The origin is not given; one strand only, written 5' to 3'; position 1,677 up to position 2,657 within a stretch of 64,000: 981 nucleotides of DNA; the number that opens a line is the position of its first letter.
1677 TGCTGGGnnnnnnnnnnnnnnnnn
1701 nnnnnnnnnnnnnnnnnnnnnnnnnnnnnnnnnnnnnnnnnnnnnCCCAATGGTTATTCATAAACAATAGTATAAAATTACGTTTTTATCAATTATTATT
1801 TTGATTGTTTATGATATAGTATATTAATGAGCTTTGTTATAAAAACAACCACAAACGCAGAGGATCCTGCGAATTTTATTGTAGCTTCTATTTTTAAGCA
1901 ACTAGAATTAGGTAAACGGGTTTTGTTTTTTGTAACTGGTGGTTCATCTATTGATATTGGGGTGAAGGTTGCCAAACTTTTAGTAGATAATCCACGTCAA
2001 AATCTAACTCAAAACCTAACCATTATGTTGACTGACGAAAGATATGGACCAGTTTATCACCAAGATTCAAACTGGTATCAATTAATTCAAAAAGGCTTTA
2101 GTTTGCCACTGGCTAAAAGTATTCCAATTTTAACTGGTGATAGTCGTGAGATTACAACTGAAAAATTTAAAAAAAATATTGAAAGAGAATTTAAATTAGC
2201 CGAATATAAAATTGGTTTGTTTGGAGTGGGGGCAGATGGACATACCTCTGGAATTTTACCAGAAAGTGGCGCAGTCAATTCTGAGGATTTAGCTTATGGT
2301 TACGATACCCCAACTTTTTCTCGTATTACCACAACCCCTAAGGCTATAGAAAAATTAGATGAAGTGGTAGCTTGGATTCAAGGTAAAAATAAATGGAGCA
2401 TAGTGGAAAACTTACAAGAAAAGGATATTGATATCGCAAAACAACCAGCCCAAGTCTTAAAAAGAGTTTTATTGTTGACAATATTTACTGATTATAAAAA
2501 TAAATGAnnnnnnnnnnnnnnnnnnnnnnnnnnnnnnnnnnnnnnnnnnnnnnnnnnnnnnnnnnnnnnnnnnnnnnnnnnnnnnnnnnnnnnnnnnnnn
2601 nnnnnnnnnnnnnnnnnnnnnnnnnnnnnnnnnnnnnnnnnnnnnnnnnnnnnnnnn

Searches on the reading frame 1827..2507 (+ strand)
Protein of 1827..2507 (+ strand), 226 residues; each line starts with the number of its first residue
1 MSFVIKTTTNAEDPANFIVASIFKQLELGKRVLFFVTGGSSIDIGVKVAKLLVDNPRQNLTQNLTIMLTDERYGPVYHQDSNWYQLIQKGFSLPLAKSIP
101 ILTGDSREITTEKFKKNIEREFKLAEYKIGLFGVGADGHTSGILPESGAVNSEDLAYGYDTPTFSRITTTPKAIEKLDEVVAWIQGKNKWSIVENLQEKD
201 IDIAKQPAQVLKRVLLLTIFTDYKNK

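Call 65: search_protein_families(library=pfam, proteins=[window:1827-2507:+], max_evalue=0.0001)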
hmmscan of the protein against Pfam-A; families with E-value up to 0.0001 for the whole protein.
window:1827-2507:+ (226 aa): 1 family
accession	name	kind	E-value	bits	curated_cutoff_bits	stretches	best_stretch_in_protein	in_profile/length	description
PF01182.26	Glucosamine_iso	-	5.2e-21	76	27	1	11-212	7-217/225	Glucosamine-6-phosphate isomerases/6-phosphogluconolactonase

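Call 72: find_encoding_contigs(protein=window:1827-2507:+, flank=10000, max_places=2)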
Protein window:1827-2507:+ (226 aa): 2 contigs read that carry it; 1 place shown.
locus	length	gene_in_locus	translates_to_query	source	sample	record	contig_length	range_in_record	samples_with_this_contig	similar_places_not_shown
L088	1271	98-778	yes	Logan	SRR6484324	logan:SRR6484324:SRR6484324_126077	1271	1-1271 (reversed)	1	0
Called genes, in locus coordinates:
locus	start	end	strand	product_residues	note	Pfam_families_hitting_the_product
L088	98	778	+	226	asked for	PF01182:Glucosamine_iso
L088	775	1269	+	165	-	?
